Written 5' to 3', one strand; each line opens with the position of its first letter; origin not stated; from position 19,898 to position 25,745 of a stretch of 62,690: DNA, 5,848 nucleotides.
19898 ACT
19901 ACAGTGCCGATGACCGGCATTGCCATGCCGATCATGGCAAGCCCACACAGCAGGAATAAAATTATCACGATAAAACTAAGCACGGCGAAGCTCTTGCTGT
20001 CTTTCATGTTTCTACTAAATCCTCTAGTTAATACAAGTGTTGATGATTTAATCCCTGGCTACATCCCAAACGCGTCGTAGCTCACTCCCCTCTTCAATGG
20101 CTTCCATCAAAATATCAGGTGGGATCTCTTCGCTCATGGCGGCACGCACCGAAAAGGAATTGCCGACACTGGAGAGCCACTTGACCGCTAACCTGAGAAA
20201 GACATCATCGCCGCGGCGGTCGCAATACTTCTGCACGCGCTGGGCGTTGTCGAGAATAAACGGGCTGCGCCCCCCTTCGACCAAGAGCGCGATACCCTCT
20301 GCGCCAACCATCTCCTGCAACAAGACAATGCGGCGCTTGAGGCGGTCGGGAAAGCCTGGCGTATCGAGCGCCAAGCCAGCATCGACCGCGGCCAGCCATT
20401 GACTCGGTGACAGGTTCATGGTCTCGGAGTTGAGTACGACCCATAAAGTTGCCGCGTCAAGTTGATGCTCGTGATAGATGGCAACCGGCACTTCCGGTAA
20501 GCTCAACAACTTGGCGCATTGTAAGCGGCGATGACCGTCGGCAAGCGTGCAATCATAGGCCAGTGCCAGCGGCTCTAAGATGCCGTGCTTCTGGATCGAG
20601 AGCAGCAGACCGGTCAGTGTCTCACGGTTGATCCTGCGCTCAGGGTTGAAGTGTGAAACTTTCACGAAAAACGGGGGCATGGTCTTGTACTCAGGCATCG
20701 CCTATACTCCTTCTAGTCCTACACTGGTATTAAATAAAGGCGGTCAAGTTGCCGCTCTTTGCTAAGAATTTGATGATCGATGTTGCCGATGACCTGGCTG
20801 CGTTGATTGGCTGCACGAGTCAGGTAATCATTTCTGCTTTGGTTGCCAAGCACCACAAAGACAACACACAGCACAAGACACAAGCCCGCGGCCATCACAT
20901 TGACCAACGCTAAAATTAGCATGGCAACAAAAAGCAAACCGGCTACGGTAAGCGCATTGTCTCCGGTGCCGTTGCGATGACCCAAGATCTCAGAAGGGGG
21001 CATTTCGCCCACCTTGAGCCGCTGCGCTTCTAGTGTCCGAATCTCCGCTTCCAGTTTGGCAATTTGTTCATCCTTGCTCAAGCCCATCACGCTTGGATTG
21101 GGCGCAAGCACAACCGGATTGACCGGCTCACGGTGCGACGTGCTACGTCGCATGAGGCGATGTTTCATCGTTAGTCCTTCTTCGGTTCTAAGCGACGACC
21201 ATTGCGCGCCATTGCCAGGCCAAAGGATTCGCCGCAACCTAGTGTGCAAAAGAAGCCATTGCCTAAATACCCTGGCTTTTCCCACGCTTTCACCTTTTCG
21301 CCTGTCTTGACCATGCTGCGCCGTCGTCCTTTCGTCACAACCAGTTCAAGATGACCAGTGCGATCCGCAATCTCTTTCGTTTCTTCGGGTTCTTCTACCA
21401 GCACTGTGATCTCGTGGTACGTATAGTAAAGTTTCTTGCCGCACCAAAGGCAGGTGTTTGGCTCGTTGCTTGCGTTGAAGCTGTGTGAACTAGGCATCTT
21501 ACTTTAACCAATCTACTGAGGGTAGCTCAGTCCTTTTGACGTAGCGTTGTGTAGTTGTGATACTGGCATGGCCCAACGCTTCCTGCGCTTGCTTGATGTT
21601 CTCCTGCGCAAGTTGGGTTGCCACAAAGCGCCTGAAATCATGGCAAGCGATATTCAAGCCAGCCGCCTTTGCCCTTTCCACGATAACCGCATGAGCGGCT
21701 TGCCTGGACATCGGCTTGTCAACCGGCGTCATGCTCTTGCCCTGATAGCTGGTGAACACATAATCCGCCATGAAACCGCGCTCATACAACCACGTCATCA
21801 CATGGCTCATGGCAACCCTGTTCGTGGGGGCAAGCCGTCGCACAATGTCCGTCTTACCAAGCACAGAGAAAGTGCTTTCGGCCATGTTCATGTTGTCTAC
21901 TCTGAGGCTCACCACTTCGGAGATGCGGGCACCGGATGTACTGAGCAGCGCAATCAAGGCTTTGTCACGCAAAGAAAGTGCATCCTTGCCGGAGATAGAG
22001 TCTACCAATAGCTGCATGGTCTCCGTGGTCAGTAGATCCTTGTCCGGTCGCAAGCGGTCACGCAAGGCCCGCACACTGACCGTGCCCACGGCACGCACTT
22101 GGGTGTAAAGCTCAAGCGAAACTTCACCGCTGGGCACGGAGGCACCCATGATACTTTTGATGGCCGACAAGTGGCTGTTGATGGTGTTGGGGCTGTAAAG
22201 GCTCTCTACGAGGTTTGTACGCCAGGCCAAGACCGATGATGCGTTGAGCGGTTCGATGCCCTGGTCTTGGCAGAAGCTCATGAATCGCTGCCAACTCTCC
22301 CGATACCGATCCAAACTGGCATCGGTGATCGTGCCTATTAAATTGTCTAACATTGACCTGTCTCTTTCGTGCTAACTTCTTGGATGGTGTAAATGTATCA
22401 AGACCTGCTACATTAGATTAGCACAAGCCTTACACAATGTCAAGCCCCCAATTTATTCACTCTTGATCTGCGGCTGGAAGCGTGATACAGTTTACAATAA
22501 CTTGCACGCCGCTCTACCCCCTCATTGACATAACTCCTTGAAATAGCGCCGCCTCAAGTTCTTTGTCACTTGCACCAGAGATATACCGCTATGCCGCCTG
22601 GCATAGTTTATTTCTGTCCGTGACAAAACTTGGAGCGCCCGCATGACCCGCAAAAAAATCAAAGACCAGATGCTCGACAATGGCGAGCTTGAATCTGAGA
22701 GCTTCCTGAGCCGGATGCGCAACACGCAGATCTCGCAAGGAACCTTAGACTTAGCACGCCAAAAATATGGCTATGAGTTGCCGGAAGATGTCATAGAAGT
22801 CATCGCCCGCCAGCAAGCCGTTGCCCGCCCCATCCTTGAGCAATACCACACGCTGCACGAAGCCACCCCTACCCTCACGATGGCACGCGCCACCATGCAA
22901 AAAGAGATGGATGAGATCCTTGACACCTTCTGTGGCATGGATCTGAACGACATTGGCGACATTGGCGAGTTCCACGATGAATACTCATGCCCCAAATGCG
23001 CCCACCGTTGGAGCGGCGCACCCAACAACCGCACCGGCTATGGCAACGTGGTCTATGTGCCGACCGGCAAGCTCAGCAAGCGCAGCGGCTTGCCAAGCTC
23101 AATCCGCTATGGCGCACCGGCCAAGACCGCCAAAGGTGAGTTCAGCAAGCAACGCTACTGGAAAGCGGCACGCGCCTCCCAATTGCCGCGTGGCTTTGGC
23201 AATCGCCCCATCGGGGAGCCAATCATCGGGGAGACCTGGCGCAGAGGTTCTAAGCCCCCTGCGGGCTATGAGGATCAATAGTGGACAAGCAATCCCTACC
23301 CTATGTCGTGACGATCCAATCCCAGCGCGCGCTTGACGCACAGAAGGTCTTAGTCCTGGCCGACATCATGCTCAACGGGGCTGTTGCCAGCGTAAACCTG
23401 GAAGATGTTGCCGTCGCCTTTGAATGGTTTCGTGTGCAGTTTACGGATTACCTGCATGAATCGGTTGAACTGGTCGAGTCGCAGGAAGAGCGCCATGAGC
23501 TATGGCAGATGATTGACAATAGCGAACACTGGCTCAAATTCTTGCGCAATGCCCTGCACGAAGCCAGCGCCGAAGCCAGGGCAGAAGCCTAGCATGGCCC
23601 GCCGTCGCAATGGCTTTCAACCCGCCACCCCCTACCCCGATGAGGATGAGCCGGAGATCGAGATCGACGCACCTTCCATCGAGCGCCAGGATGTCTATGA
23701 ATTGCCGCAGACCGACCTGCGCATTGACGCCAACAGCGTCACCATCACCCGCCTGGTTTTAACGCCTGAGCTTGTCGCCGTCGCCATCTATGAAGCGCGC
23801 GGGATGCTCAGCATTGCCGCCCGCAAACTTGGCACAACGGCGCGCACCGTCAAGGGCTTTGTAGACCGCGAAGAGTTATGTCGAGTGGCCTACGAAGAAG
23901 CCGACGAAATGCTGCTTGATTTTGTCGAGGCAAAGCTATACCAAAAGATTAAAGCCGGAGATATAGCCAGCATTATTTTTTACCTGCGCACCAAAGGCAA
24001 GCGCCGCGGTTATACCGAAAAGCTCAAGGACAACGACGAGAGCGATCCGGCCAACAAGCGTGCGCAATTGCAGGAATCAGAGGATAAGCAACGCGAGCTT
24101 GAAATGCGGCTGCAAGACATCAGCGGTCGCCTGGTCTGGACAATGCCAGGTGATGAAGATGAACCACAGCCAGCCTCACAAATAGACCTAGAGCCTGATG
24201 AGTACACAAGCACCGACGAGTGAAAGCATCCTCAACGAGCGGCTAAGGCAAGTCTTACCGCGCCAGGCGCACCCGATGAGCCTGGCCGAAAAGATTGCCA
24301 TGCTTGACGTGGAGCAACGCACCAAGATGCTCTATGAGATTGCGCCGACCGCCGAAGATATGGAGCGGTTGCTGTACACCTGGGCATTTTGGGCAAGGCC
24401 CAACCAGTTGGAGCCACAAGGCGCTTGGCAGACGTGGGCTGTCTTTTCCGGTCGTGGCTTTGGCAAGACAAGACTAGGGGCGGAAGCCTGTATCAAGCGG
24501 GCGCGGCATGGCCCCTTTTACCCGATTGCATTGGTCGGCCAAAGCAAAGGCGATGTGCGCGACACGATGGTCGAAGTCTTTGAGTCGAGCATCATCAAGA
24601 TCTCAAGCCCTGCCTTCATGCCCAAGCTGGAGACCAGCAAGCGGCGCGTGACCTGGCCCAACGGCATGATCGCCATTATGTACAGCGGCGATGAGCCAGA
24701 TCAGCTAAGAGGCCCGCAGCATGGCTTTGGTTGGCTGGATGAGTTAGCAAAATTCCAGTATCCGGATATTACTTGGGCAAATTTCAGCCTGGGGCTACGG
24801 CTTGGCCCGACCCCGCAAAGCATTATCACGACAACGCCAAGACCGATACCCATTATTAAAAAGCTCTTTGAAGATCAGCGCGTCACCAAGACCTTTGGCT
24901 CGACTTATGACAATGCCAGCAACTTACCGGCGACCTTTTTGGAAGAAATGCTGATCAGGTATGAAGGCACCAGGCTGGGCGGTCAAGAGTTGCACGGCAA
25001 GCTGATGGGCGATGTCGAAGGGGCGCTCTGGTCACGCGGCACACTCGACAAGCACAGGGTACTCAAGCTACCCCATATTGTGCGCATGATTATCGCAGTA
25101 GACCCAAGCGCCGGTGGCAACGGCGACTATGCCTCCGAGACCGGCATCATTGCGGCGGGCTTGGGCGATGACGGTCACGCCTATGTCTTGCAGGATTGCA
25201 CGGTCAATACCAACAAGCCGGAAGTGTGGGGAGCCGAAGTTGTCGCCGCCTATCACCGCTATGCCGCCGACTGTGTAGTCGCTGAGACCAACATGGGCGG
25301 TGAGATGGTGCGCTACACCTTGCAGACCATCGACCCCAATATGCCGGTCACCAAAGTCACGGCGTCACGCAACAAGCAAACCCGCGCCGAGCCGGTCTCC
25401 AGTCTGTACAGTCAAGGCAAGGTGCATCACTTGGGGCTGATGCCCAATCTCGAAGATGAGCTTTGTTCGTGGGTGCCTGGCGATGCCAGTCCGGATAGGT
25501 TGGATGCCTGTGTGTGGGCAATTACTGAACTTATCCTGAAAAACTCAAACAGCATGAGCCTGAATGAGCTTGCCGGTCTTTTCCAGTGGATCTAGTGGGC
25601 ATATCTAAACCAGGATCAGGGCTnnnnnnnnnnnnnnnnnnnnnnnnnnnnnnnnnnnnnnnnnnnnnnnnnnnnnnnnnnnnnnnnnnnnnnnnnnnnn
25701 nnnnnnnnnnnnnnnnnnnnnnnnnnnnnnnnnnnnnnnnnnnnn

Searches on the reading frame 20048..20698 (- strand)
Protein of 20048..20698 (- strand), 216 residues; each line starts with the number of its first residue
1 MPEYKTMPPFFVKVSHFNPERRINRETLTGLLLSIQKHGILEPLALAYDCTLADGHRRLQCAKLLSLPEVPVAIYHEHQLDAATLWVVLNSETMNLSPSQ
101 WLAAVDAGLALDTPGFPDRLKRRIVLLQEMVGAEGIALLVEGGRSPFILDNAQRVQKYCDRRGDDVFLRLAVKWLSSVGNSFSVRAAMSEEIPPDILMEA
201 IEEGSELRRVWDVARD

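Call 21: search_protein_families(library=pfam, proteins=[window:20048-20698:-], max_evalue=0.001)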
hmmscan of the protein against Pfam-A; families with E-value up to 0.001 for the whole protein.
window:20048-20698:- (216 aa): 1 family
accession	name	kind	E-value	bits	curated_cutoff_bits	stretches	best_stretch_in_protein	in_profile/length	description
PF02195.25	ParB_N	-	1.2e-05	25.7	26.3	1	8-77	7-80/95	ParB N-terminal domain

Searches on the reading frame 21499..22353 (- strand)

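Call 21: search_protein_families(library=pfam, proteins=[window:21499-22353:-], max_evalue=0.001)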
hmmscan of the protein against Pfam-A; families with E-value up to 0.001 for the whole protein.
window:21499-22353:- (284 aa): 1 family
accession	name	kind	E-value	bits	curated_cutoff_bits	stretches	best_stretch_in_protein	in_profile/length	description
PF00589.27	Phage_integrase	-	1.9e-25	90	27.1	1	108-274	3-168/172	Phage integrase family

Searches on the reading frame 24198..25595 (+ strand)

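Call 20: search_protein_families(library=phrogs, proteins=[window:24198-25595:+], max_evalue=0.001)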
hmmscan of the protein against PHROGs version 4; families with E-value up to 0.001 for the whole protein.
window:24198-25595:+ (465 aa): 3 families
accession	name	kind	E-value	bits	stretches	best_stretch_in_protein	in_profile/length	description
phrog_979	-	head and packaging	8.3e-32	111.6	1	228-449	365-603/642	terminase large subunit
phrog_38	-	head and packaging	6.7e-27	95.5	1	274-454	524-712/760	terminase large subunit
phrog_2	-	head and packaging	1.7e-17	64.4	1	76-449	276-596/807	terminase large subunit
